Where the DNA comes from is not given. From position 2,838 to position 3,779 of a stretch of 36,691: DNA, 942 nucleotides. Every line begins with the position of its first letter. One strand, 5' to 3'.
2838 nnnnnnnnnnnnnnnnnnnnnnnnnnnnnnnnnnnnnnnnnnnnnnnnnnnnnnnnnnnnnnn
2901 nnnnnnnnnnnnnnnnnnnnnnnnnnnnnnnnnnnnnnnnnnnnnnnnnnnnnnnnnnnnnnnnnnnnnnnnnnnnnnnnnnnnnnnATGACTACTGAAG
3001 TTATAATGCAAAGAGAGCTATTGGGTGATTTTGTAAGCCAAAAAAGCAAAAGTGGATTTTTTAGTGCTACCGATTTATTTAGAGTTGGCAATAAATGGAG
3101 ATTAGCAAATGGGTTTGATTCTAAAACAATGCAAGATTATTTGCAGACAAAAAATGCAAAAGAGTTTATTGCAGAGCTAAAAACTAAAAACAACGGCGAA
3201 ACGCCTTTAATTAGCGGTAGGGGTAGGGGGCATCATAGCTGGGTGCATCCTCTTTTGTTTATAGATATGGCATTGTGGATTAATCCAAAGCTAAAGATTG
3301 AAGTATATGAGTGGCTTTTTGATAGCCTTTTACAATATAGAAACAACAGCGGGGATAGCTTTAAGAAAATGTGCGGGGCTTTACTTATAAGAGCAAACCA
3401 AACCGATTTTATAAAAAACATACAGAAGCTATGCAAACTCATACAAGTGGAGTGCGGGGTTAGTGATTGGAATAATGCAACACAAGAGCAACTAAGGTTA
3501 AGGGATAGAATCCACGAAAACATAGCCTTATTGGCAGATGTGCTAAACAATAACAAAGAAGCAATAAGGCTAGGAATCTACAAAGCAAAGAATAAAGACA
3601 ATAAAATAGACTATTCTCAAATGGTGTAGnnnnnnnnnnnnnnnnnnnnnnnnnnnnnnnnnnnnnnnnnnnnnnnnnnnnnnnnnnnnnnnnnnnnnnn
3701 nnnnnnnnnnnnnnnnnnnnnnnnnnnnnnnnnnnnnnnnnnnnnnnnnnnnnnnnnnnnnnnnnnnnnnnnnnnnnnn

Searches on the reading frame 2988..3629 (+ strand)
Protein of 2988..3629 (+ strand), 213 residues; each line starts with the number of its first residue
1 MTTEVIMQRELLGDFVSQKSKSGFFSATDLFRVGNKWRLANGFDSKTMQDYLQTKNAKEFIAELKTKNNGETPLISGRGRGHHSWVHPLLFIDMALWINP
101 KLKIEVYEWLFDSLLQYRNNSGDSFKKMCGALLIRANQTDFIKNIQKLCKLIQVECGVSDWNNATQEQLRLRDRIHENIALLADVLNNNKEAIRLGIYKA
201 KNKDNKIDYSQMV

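Call 24: search_protein_families(library=pfam, proteins=[window:2988-3629:+], max_evalue=0.001)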
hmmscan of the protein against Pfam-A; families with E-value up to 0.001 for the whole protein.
window:2988-3629:+ (213 aa): 1 family
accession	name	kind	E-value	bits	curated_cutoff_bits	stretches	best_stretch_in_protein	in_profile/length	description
PF04383.19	KilA-N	-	1e-14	54.7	23.8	1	15-110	8-101/107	KilA-N domain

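Call 62: find_encoding_contigs(protein=window:2988-3629:+, flank=2500, max_places=10)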
Protein window:2988-3629:+ (213 aa): 1 contig read that carries it; 1 place shown.
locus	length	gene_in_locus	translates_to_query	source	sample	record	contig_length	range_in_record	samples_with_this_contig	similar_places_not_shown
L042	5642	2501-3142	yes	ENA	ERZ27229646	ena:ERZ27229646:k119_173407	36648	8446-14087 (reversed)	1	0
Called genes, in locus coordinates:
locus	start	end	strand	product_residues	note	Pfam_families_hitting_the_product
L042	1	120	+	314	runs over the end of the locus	-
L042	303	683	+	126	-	PF07661:MORN_2 (faint)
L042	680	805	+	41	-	-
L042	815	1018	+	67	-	-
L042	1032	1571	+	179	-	PF18925:DUF5675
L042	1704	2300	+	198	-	-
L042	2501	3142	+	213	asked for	PF04383:KilA-N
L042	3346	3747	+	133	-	-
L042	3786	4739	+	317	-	-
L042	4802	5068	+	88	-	-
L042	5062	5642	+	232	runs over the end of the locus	-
